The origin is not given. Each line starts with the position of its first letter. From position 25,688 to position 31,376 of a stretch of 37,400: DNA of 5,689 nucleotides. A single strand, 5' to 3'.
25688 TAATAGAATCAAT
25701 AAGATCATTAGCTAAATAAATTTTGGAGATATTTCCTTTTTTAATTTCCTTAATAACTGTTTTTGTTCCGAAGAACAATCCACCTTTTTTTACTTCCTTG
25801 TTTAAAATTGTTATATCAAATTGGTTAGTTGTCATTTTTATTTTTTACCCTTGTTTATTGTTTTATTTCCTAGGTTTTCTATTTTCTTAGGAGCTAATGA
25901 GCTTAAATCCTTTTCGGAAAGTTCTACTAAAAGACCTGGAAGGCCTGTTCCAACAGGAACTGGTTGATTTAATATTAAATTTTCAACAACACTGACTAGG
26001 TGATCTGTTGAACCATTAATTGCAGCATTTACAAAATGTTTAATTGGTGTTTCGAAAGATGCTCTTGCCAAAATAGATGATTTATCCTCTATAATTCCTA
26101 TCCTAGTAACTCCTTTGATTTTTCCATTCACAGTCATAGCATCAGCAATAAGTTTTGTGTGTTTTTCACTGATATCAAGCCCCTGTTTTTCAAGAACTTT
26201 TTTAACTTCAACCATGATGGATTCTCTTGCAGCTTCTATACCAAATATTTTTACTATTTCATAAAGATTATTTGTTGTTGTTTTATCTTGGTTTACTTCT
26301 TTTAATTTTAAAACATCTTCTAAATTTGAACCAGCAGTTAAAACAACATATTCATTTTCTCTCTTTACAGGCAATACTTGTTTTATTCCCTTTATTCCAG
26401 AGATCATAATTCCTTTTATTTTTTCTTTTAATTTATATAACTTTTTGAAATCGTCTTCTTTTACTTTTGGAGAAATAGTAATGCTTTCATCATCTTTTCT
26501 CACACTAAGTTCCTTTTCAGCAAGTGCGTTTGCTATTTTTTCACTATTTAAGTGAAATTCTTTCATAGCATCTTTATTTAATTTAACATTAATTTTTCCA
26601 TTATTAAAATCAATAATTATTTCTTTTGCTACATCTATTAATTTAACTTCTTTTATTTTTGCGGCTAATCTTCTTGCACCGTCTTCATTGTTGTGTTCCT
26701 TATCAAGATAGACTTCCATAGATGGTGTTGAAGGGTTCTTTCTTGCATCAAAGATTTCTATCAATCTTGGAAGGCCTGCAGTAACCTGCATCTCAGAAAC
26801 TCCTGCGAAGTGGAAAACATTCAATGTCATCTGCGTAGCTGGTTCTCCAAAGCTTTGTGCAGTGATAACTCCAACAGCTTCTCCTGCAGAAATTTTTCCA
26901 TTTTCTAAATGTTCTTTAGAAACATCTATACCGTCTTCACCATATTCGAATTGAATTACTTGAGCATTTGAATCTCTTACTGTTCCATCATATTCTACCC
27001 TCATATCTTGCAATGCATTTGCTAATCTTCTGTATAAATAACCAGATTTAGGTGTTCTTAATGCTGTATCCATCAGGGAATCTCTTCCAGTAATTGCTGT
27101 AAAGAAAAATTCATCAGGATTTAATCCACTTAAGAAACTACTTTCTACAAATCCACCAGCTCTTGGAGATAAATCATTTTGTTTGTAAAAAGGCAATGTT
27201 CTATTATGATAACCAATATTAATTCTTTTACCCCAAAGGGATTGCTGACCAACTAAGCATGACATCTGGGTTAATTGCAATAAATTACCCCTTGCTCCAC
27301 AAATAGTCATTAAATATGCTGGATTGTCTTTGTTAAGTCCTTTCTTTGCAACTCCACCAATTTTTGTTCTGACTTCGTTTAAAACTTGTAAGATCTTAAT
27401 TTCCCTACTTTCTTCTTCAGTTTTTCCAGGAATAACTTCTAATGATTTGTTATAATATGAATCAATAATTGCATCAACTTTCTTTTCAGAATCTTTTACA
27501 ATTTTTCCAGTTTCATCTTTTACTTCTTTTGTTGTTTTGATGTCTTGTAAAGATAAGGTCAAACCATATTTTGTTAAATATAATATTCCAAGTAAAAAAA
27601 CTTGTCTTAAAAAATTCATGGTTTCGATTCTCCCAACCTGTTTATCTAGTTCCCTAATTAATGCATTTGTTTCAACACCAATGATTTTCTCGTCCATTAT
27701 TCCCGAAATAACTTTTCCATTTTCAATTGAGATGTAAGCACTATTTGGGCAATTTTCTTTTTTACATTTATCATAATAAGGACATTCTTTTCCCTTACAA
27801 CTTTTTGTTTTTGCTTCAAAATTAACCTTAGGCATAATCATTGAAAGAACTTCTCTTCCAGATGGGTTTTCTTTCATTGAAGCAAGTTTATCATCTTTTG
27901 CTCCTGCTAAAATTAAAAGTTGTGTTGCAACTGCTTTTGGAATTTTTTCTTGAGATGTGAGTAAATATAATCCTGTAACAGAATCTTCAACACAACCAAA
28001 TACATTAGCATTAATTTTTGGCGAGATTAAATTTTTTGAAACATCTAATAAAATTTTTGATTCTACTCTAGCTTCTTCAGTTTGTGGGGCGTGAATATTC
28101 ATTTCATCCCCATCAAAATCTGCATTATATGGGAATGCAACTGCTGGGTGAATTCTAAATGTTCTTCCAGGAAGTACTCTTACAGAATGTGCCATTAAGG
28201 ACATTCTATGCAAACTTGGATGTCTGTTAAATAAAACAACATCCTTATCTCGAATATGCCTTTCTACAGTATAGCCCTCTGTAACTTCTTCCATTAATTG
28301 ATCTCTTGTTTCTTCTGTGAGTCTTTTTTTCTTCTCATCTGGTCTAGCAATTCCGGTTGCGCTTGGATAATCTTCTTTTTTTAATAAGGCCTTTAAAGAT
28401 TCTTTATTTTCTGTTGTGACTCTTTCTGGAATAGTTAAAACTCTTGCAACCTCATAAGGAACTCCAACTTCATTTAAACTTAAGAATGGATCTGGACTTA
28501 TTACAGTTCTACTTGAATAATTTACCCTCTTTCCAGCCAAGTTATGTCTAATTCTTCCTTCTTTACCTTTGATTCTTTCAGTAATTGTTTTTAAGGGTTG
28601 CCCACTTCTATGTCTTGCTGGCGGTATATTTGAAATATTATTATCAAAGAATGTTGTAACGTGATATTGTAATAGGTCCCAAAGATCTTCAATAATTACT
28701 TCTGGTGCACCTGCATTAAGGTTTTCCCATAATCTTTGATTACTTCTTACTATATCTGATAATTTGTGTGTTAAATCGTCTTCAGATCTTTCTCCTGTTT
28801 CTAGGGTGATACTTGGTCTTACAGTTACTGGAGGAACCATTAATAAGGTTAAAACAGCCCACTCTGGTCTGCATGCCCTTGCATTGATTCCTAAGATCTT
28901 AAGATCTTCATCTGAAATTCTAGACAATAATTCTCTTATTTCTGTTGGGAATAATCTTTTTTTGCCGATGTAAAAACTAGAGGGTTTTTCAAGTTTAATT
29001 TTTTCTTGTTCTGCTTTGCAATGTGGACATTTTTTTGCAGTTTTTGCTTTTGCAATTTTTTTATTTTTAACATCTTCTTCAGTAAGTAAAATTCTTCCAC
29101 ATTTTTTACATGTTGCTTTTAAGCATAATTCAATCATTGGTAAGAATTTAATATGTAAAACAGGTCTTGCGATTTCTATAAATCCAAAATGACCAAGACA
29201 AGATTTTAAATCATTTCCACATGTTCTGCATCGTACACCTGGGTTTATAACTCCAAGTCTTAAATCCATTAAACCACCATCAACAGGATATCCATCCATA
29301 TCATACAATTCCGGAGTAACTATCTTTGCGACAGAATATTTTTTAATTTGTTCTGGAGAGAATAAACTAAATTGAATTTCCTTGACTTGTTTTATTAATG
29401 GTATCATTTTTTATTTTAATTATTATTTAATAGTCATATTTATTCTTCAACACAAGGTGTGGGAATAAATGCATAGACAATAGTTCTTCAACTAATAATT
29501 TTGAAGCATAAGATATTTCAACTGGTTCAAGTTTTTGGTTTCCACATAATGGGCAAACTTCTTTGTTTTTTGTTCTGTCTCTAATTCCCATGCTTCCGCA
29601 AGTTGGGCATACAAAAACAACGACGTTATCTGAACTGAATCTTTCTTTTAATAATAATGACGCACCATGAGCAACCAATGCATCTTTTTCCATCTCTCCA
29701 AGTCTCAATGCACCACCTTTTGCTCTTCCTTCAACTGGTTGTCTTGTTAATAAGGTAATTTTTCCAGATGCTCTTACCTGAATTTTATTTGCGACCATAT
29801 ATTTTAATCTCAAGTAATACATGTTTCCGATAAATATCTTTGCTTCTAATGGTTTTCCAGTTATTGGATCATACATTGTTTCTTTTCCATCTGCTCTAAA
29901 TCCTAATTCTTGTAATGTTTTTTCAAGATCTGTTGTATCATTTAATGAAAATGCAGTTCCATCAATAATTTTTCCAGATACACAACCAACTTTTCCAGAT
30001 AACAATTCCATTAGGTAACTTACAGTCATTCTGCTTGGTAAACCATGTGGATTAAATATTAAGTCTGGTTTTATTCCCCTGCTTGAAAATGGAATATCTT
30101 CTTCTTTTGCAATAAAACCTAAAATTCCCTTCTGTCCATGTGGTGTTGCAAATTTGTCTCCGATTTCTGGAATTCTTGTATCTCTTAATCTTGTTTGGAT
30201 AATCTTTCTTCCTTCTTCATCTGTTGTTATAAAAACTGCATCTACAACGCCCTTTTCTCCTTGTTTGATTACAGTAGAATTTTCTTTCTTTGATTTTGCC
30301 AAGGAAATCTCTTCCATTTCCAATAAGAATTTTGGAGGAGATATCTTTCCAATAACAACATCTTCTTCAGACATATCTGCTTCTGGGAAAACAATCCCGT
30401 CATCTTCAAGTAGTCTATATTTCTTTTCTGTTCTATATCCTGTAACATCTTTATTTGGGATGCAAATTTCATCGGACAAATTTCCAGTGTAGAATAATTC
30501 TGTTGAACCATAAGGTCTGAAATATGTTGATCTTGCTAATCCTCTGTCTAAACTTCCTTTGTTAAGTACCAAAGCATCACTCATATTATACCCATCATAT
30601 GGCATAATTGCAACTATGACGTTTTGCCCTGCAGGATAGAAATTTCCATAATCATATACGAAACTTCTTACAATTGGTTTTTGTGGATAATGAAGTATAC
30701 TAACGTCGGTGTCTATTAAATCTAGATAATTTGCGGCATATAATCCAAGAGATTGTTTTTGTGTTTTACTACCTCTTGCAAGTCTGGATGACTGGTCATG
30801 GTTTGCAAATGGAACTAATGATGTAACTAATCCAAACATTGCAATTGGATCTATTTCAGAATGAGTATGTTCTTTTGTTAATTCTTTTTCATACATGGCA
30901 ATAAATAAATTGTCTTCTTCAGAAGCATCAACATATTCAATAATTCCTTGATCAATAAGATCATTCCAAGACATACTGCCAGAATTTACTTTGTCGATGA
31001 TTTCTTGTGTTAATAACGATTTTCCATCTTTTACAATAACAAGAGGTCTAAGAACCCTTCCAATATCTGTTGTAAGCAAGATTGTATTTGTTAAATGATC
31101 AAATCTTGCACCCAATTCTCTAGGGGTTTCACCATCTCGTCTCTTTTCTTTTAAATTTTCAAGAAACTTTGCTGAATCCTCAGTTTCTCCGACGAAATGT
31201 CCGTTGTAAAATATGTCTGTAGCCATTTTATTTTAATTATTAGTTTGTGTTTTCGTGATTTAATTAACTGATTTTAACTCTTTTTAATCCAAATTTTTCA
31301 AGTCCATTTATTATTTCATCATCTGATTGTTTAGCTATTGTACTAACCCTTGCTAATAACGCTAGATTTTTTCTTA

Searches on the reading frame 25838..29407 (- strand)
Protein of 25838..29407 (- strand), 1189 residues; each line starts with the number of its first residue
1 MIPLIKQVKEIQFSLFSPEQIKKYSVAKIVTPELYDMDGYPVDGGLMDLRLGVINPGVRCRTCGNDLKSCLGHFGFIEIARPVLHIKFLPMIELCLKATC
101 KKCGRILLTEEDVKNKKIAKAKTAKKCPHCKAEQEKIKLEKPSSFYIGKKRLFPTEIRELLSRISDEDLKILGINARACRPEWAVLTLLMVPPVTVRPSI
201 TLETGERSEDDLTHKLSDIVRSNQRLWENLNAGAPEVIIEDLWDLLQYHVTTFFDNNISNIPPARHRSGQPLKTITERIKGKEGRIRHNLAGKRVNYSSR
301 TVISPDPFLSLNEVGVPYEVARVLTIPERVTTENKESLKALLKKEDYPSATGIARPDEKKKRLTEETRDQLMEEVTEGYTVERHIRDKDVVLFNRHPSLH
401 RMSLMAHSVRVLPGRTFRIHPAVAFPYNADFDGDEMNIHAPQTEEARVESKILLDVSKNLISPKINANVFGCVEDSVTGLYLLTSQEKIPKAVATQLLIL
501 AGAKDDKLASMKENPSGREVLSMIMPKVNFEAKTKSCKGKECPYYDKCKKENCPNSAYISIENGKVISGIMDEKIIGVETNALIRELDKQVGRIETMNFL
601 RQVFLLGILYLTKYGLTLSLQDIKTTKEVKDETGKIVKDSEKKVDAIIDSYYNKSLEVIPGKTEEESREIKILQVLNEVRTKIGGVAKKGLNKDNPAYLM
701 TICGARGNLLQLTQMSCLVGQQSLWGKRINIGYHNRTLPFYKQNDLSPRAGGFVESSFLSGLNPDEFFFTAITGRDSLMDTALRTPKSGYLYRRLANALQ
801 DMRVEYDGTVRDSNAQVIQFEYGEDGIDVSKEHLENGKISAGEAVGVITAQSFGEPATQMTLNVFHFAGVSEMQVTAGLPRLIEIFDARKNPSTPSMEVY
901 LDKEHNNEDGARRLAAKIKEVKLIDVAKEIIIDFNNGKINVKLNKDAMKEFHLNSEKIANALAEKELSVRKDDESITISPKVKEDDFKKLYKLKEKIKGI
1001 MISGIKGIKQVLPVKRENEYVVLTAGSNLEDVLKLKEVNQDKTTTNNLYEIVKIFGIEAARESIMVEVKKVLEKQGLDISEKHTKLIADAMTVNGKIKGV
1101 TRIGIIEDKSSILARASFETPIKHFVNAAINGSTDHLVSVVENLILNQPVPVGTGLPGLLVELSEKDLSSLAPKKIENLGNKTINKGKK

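Call 14: search_protein_families(library=pfam, proteins=[window:25838-29407:-], max_evalue=0.001)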
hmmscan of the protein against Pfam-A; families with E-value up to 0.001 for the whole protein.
window:25838-29407:- (1189 aa): 5 families
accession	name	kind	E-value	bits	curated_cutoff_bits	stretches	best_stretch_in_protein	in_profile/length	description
PF04997.17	RNA_pol_Rpb1_1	-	5.9e-86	289.1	39.7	1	6-290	2-312/312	RNA polymerase Rpb1, domain 1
PF04998.22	RNA_pol_Rpb1_5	-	9.3e-77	258.5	28.5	1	761-1112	1-266/267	RNA polymerase Rpb1, domain 5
PF00623.25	RNA_pol_Rpb1_2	-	1.6e-61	207.8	25.3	1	292-454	1-164/166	RNA polymerase Rpb1, domain 2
PF05000.22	RNA_pol_Rpb1_4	-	1.2e-27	96.4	24.8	1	654-754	8-107/107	RNA polymerase Rpb1, domain 4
PF04983.23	RNA_pol_Rpb1_3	-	1.6e-21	77.3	28.9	1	459-623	1-162/162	RNA polymerase Rpb1, domain 3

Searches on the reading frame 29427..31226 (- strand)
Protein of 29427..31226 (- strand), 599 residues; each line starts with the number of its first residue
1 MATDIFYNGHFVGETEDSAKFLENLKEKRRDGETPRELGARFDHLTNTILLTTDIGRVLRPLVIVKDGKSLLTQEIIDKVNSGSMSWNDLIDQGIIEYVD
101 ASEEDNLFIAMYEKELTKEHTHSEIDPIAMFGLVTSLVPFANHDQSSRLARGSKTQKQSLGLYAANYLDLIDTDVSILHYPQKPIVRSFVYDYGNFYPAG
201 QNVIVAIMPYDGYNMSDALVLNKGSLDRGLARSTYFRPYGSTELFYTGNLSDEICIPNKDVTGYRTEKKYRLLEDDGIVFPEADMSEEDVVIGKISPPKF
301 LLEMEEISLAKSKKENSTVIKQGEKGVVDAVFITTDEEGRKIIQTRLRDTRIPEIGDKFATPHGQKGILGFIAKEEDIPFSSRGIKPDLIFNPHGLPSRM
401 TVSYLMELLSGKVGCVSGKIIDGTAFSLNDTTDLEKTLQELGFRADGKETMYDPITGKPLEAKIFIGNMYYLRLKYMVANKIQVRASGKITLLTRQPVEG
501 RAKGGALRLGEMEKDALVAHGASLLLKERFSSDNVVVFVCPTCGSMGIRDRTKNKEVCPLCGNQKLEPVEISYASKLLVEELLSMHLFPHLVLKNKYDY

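Call 14: search_protein_families(library=pfam, proteins=[window:29427-31226:-], max_evalue=0.001)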
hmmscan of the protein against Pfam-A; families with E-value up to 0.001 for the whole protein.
window:29427-31226:- (599 aa): 4 families
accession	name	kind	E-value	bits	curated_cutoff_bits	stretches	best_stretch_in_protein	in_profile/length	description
PF00562.33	RNA_pol_Rpb2_6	-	5.1e-118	394.9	23.4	1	135-503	2-373/373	RNA polymerase Rpb2, domain 6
PF04560.25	RNA_pol_Rpb2_7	-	7.1e-20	71.7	32.1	1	505-593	1-86/87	RNA polymerase Rpb2, domain 7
PF04566.18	RNA_pol_Rpb2_4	-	8e-14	51.9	28.7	1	5-66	1-62/62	RNA polymerase Rpb2, domain 4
PF04567.22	RNA_pol_Rpb2_5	-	8.8e-09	36.5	21.1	1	87-122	1-36/66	RNA polymerase Rpb2, domain 5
